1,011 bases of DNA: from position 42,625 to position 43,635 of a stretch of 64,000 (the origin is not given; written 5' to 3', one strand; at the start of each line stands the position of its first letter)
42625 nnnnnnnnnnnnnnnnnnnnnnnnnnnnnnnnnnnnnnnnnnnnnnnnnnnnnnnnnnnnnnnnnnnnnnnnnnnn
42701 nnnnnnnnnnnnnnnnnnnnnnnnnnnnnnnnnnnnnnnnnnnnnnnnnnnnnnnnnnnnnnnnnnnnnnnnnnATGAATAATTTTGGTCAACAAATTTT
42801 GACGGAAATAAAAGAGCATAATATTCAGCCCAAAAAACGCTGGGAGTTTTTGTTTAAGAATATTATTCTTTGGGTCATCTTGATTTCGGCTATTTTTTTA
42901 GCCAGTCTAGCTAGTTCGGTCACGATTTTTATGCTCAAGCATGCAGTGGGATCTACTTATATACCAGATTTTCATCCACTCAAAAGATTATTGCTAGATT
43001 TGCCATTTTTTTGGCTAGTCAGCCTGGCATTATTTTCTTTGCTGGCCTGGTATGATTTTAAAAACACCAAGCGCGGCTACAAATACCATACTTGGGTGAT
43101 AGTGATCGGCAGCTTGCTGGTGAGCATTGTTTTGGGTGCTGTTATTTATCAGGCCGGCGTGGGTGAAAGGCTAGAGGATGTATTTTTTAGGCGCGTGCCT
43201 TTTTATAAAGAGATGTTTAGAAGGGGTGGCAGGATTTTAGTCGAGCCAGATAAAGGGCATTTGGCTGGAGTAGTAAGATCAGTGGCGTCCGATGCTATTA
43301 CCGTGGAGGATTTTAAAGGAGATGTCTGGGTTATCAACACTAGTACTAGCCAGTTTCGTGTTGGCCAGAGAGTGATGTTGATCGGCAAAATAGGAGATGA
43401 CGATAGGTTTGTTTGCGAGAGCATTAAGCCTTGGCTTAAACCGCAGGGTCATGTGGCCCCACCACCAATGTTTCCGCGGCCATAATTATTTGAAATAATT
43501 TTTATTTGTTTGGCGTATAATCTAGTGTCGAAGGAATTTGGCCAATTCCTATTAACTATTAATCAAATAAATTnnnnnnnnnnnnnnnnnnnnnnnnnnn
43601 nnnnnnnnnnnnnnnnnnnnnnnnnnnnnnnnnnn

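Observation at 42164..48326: SigmaW-like ECF promoter motif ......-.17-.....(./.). found three times, including one autoregulatory and effectively leaderless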

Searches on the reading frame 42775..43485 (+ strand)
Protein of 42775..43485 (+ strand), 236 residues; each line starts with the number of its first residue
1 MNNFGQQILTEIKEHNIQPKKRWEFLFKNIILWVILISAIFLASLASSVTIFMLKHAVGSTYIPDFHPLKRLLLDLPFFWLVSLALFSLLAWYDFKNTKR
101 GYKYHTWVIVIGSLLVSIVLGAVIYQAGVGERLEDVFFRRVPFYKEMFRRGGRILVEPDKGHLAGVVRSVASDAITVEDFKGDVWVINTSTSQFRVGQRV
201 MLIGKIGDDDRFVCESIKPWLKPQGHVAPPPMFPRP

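Call 6: search_protein_families(library=pfam, proteins=[window:42775-43485:+], max_evalue=0.01)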
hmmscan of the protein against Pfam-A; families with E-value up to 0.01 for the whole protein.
window:42775-43485:+ (236 aa): 0 families

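Call 9: find_homologous_proteins(query=window:42775-43485:+)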
Query window:42775-43485:+ (236 aa): 25 proteins with E <= 0.001 among 865 candidates.
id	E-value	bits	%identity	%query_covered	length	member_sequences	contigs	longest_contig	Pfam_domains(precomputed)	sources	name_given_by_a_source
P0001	2.5e-156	536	100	100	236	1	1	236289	-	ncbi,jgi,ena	ncbi:MAG: hypothetical protein WC465_02325 [Patescibacteria group bacterium]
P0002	3.4e-106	372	70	95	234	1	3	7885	-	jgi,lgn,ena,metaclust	metaclust:\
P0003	7.9e-105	368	67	100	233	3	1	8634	-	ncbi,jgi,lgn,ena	-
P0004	7.5e-104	364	67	100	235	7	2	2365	-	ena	-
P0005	1.2e-101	357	65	99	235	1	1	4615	-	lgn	-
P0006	8.4e-101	354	67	94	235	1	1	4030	-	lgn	-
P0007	1.4e-96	341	63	95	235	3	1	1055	-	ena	-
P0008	1.2e-95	338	61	100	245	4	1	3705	-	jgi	-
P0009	5.5e-95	335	61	99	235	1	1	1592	-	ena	-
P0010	1.4e-94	334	64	100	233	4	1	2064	-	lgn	-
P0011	7.6e-94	332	63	94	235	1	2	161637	-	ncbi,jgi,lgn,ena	ncbi:MAG: hypothetical protein WCV69_02065 [Patescibacteria group bacterium]|jgi:hypothetical protei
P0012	2.9e-93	330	60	100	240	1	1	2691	-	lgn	-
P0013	9.2e-92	325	61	100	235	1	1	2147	-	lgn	-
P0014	1.8e-89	317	57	94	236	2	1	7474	-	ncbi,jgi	jgi:hypothetical protein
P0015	1.6e-88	314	58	98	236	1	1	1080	-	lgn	-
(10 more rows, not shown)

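Call 12: find_related_loci(query=A1, collection=genome_contigs, flank=10000)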
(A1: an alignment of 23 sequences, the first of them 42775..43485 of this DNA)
Query A1 (236 aa) in genome_contigs; peptide patterns used: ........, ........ (x = any residue, [..] = any of these).
530 stretches matched a pattern; 10 encode a relative of the query (tblastn E <= 1e-3); 10 distinct loci.
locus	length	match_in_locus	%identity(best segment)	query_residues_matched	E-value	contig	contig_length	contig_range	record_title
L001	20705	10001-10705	68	1-236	1e-108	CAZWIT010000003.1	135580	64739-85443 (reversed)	MAG TPA_asm: uncultured Gammaproteobacteria bacterium isolate SRP300315_co1_55 genome assembly, contig: NODE_54_length_1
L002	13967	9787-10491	66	1-236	3e-107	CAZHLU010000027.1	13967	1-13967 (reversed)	MAG TPA_asm: uncultured Gammaproteobacteria bacterium isolate SRP135725_co1_218 genome assembly, contig: NODE_5887_lengt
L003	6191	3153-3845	56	1-231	1e-93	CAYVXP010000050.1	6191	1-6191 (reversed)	MAG TPA_asm: uncultured Gammaproteobacteria bacterium isolate SRP272421_co2_156 genome assembly, contig: NODE_51698_leng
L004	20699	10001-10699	64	1-236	1e-89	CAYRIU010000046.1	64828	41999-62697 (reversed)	MAG TPA_asm: uncultured Gammaproteobacteria bacterium isolate SRP135725_co2_189 genome assembly, contig: k141_2474866, w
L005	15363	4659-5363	61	1-236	2e-89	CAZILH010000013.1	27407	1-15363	MAG TPA_asm: uncultured Gammaproteobacteria bacterium isolate SRP220891_co1_37 genome assembly, contig: NODE_3342_length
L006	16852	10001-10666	63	1-222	7e-89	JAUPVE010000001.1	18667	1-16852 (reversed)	MAG: Patescibacteria group bacterium isolate erpe_2018_sw_27hr_WHONDRS-SW48-000094_A_bin.34 scaffold_448, whole genome s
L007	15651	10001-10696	54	1-232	6e-89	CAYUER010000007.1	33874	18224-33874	MAG TPA_asm: uncultured Gammaproteobacteria bacterium isolate SRP342105_co2_115 genome assembly, contig: NODE_1291_lengt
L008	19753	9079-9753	63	1-225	2e-88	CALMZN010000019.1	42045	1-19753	MAG TPA_asm: uncultured bacterium isolate SRR5468112_bin.23_CONCOCT_v1.1_MAG genome assembly, contig: ERZ781236.89, whol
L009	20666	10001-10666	63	1-222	1e-85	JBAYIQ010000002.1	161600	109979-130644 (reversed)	MAG: Patescibacteria group bacterium isolate SO_2016_GW1_34 scaffold00196_OW334_2016, whole genome shotgun sequence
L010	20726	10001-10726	35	3-232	3e-42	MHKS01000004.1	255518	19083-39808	MAG: Candidatus Komeilibacteria bacterium RIFOXYD1_FULL_37_29 rifoxyd1_full_scaffold_3, whole genome shotgun sequence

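Call 16: search_protein_families(library=ncbifam, proteins=[window:42775-43485:+], max_evalue=0.01)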
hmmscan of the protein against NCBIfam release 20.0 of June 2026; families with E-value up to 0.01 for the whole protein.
window:42775-43485:+ (236 aa): 0 families

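Call 31: predict_structure(alignment_id=A1)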
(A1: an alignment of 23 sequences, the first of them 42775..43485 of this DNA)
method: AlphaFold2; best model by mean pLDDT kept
length: 236 residues; sequences in the alignment: 23
mean_pLDDT: 61.6   pTM: 0.37
mean pLDDT of the five models: 61.6, 61.5, 61.1, 58.4, 55.8
residues with pLDDT >= 90: 0; 70-90: 65; 50-70: 128; < 50: 43
segments of 3 or more residues with pLDDT < 50: 1-5, 16-21, 23-26, 59-61, 63-66, 154-157, 223-236
pLDDT, mean of each block of 10 residues (from residue 1): 49 50 52 70 68 57 47 58 67 59 58 68 61 55 56 51 76 81 78 75 73 74 46 41
secondary structure, 60 per line:
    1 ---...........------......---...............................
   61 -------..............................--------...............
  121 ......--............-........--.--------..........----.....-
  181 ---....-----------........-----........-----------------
elements in order: H4-14 H21-26 H30-60 H68-97 H106-126 H129-140 H142-149 E161-170 E175-179 E184-187 E199-206 E212-219

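Call 34: search_solved_structures(query=A1, max_evalue=10)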
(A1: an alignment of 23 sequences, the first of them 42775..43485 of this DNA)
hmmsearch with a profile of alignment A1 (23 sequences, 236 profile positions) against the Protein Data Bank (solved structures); distinct sequences matched with E-value up to 10: 3.
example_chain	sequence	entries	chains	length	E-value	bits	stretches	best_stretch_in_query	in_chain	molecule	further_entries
4h8s_A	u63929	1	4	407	0.85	12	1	147-214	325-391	DCC-interacting protein 13-beta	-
5c5b_B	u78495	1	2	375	1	11.7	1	147-214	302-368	DCC-interacting protein 13-beta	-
4ni6_A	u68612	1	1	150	1.9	10.8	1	146-213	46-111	Putative surface anchored protein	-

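Call 58: search_protein_representatives(alignment_id=A1)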
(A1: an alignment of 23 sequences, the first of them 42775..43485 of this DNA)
Query: 23 sequences, 236 profile positions. Proteins with E-value up to 0.001 (for the whole library): 2094; up to 1e-10: 1723; up to 1e-30: 502. The best 150 are listed.
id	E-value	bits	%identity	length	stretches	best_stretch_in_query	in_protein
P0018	1.3e-131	453.3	-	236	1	1-235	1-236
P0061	3.5e-61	222.8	-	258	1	3-227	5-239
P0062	4.6e-61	222.4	-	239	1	3-227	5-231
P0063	2.3e-60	220.1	-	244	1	2-235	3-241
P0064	2.8e-60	219.8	-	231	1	1-227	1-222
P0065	8.9e-58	211.6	-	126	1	111-235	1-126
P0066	4.2e-56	206.1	-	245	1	3-227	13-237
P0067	7.7e-55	202.0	-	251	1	2-223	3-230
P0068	9.7e-55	201.7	-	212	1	1-224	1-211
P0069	3.3e-52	193.4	-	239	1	3-223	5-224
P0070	3.8e-52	193.2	-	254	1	3-228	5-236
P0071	5.3e-51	189.4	-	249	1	1-224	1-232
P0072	6.2e-51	189.2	-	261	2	4-191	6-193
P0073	1.9e-50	187.6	-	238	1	1-226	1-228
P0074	5.3e-50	186.1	-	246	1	3-227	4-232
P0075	1.1e-49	185.1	-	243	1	5-226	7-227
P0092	2.1e-46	174.4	-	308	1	3-220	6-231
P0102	6.6e-45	169.5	-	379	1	4-217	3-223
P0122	6.3e-43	163.0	-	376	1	4-195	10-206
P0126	8.4e-43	162.6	-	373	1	2-181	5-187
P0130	1.1e-42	162.2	-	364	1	3-224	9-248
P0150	1.0e-41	159.0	-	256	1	4-225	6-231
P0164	1.2e-40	155.6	-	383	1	1-206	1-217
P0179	8.2e-40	152.8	-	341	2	1-222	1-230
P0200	6.7e-39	149.8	-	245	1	1-221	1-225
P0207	8.8e-39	149.4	-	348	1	4-215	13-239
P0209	1.1e-38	149.1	-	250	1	1-222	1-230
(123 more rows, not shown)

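Call 59: search_protein_families(library=pfam, proteins=[P0061, P0072, P0092, P0102, P0122, P0126, P0130, P0164, P0179, P0207], max_evalue=0.01)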
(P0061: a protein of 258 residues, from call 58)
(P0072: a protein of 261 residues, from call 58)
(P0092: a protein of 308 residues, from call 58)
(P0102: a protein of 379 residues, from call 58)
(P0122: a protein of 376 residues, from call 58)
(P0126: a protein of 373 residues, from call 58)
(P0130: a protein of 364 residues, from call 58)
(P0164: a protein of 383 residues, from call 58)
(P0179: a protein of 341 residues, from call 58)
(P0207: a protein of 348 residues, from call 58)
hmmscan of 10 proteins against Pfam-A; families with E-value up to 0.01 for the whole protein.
P0061 (258 aa): 0 families

P0072 (261 aa): 0 families

P0092 (308 aa): 1 family
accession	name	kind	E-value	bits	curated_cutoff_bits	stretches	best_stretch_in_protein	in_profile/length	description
PF25592.1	DUF7937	-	0.0015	17.9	31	1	34-142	141-234/402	Domain of unknown function (DUF7937)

P0102 (379 aa): 0 families

P0122 (376 aa): 0 families

P0126 (373 aa): 1 family
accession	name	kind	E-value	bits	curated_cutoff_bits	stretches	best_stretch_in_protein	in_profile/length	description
PF15099.11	PIRT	-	0.0011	19.2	30.6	1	21-102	38-112/128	Phosphoinositide-interacting protein family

P0130 (364 aa): 1 family
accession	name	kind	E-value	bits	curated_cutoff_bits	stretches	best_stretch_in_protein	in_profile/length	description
PF03023.19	MurJ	-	0.0094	15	27.4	0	37-158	286-402/451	Lipid II flippase MurJ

P0164 (383 aa): 0 families

P0179 (341 aa): 1 family
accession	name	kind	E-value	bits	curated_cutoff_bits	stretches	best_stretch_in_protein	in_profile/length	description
PF07690.21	MFS_1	-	0.0069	15.8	33.4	1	18-129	190-291/347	Major Facilitator Superfamily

P0207 (348 aa): 0 families

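Call 67: fold_search(model_id=the predicted structure, library=pdb)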
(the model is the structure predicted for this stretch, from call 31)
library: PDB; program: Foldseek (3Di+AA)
matches with E <= 10: 744; with E <= 0.001: 0
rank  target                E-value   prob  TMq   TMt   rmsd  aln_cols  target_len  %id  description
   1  3h43_H                5.7e-03  0.99  0.19  0.49  11.2        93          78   20  N-terminal domain of the proteasome-activating nucleotidase of Methanocaldococcus jannaschii (released 2009-06-09)
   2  1quq_D                6.4e-03  1.00  0.22  0.38   5.0        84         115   12  COMPLEX OF REPLICATION PROTEIN A SUBUNITS RPA14 AND RPA32 (released 1999-08-13)
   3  2pi2_E                6.8e-03  1.00  0.21  0.36   5.2        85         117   10  Full-length Replication protein A subunits RPA14 and RPA32 (released 2007-10-16)
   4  3kdf_C                7.2e-03  1.00  0.21  0.36   5.0        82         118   11  X-ray Crystal Structure of the Human Replication Protein A Complex from Wheat Germ Cell Free Expression (released 2009-12-01)
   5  2pi2_G                7.6e-03  1.00  0.21  0.36   5.2        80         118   11  Full-length Replication protein A subunits RPA14 and RPA32 (released 2007-10-16)
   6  2pi2_F                8.1e-03  1.00  0.22  0.36   5.4        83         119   11  Full-length Replication protein A subunits RPA14 and RPA32 (released 2007-10-16)
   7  8rk2_C                9.1e-03  0.99  0.22  0.38   5.5        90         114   13  Human Replication protein A (RPA; trimeric core) - ssDNA complex (released 2024-04-24)
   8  2wg5_A                1.0e-02  0.99  0.17  0.43  13.8        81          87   21  Proteasome-Activating Nucleotidase (PAN) N-domain (57-134) from Archaeoglobus fulgidus fused to GCN4 (released 2009-04-28)
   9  3kdf_A                1.2e-02  1.00  0.22  0.38   4.8        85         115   12  X-ray Crystal Structure of the Human Replication Protein A Complex from Wheat Germ Cell Free Expression (released 2009-12-01)
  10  3h43_B                1.2e-02  0.99  0.17  0.46  10.4        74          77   23  N-terminal domain of the proteasome-activating nucleotidase of Methanocaldococcus jannaschii (released 2009-06-09)
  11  3h43_K                1.3e-02  0.97  0.20  0.49   9.6        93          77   20  N-terminal domain of the proteasome-activating nucleotidase of Methanocaldococcus jannaschii (released 2009-06-09)
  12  2wg6_A                1.3e-02  0.97  0.19  0.45  13.4        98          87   17  Proteasome-Activating Nucleotidase (PAN) N-domain (57-134) from Archaeoglobus fulgidus fused to GCN4, P61A Mutant (released 2009-04-28)
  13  9bcr_D                1.5e-02  1.00  0.21  0.13   7.8        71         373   15  Cryo-EM structure of a bacterial prototype ATP-binding cassette transporter MalFGK2. (released 2025-04-30)
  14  3e0j_E                1.5e-02  1.00  0.19  0.12   5.3        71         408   18  X-ray structure of the complex of regulatory subunits of human DNA polymerase delta (released 2008-12-16)
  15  3h43_A                1.8e-02  0.97  0.19  0.49   9.5        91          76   20  N-terminal domain of the proteasome-activating nucleotidase of Methanocaldococcus jannaschii (released 2009-06-09)
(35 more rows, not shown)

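Call 77: list_cluster_members(proteins=[P0061, P0066, P0075, P0092, P0102, P0122, P0150, P0179, P0200, P0209])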
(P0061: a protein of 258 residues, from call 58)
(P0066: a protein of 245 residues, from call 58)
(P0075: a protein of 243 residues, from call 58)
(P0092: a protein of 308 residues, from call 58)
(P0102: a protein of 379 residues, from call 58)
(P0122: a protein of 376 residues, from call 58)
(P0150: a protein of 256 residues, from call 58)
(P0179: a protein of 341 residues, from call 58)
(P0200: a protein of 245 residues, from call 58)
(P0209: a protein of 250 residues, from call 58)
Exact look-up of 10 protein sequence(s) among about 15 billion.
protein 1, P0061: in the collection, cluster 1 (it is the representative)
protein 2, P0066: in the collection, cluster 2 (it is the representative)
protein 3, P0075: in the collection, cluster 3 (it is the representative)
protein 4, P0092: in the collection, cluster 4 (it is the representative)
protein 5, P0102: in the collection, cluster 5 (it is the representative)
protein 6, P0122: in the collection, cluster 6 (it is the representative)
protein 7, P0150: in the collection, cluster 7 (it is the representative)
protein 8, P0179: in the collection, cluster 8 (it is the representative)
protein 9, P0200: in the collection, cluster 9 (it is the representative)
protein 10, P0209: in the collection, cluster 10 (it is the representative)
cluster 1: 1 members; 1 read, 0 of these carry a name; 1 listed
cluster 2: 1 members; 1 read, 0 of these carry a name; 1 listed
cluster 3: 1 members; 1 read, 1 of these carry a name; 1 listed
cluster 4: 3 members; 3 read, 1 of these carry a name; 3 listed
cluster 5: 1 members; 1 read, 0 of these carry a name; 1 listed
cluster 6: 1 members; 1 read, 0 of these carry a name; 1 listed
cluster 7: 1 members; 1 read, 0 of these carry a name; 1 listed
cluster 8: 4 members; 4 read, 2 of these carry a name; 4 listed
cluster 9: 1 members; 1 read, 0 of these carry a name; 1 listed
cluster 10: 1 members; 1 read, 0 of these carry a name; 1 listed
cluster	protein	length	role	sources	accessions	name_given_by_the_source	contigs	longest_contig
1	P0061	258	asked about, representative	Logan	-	-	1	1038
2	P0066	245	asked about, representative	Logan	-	-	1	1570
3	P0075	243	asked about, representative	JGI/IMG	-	hypothetical protein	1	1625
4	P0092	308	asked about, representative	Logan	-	-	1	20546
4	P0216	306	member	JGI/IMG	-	hypothetical protein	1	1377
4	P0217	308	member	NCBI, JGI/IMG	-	-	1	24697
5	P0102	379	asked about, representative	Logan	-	-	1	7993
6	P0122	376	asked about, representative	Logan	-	-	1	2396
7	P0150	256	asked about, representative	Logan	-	-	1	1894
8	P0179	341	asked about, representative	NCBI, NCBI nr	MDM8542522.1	hypothetical protein QUF90_15710 [Desulfococcaceae bacterium HSG9] | hypothetical protein [Desulfococcaceae bacterium HSG9]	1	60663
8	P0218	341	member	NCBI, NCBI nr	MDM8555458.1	hypothetical protein QUF75_12060 [Desulfococcaceae bacterium HSG7] | hypothetical protein [Desulfococcaceae bacterium HSG7]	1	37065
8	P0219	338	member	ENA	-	-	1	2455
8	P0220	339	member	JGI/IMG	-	-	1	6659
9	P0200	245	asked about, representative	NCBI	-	-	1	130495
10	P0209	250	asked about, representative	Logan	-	-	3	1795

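Call 78: find_encoding_contigs(protein=P0179, flank=4000, max_places=1)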
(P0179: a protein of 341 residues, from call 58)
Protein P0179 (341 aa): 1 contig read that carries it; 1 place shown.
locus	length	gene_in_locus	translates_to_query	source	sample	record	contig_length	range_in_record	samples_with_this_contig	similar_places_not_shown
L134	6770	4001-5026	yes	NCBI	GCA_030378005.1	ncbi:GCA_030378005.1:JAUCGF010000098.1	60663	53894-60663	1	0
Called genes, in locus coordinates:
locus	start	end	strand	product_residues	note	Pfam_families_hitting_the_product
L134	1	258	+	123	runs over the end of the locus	PF05635:23S_rRNA_IVP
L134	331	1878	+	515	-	PF00501:AMP-binding, PF13193:AMP-binding_C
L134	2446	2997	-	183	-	PF09411:PagL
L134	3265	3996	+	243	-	PF04542:Sigma70_r2, PF04545:Sigma70_r4, PF08281:Sigma70_r4_2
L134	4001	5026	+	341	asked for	-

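Call 79: find_encoding_contigs(protein=P0200, flank=4000, max_places=1)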
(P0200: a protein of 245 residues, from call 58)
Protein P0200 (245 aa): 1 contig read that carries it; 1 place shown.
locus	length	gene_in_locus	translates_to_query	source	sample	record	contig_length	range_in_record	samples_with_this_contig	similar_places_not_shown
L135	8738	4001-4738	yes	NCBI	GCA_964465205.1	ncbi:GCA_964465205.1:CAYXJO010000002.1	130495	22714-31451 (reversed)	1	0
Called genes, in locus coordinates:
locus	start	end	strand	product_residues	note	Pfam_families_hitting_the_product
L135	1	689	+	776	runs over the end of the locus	PF13491:FtsK_4TM, PF17854:FtsK_alpha, PF01580:FtsK_SpoIIIE, PF09397:FtsK_gamma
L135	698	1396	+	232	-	PF12844:HTH_19 (weak), PF13413:HTH_25, PF09136:Glucodextran_B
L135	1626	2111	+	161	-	-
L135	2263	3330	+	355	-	PF00154:RecA_N, PF06745:ATPase (faint), PF08423:Rad51 (weak), PF01637:ATPase_2 (weak), PF02283:CobU (weak), PF21096:RecA_C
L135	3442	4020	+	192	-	PF04542:Sigma70_r2, PF08281:Sigma70_r4_2, PF04545:Sigma70_r4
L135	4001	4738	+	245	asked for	-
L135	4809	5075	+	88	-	-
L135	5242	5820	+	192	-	PF00081:Sod_Fe_N, PF02777:Sod_Fe_C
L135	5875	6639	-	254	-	PF01978:TrmB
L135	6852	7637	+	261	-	PF04127:DFP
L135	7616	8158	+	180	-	PF02441:Flavoprotein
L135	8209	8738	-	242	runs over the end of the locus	PF01978:TrmB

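Call 80: find_encoding_contigs(protein=P0092, flank=4000, max_places=1)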
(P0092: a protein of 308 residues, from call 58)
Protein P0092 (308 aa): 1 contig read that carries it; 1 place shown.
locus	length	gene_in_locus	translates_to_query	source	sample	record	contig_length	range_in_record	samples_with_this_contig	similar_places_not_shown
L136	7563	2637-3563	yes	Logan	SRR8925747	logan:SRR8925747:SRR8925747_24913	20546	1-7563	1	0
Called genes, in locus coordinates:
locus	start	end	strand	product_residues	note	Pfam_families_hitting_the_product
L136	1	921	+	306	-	?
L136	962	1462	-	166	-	PF03449:GreA_GreB_N, PF01272:GreA_GreB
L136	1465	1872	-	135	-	PF22381:Staph_reg_Sar_Rot (weak), PF12802:MarR_2, PF01047:MarR, PF13463:HTH_27 (faint)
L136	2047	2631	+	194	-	PF04542:Sigma70_r2, PF08281:Sigma70_r4_2, PF04545:Sigma70_r4 (weak)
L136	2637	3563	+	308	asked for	-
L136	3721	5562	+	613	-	PF25919:BSH_CusB (faint), PF00364:Biotin_lipoyl (faint), PF25917:BSH_RND, PF25973:BSH_CzcB, PF25881:HH_YBHG (faint), PF25954:Beta-barrel_RND_2 (faint), PF25990:Beta-barrel_YknX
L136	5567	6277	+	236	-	PF00005:ABC_tran, PF02463:SMC_N (faint)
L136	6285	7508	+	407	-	PF12704:MacB_PCD, PF02687:FtsX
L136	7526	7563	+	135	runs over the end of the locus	-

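Call 81: find_encoding_contigs(protein=P0102, flank=4000, max_places=1)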
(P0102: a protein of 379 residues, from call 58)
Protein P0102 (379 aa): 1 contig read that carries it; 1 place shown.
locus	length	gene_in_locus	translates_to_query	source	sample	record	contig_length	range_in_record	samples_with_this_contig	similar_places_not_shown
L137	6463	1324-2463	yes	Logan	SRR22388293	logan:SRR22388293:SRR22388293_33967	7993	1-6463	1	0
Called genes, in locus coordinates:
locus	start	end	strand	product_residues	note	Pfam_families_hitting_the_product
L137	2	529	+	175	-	?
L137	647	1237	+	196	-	PF04542:Sigma70_r2, PF08281:Sigma70_r4_2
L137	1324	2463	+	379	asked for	-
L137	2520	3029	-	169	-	-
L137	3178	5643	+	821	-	PF13205:Big_5 (faint)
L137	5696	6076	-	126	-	-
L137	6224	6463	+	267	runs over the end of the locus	PF13175:AAA_15 (faint), PF00005:ABC_tran, PF13304:AAA_21 (weak)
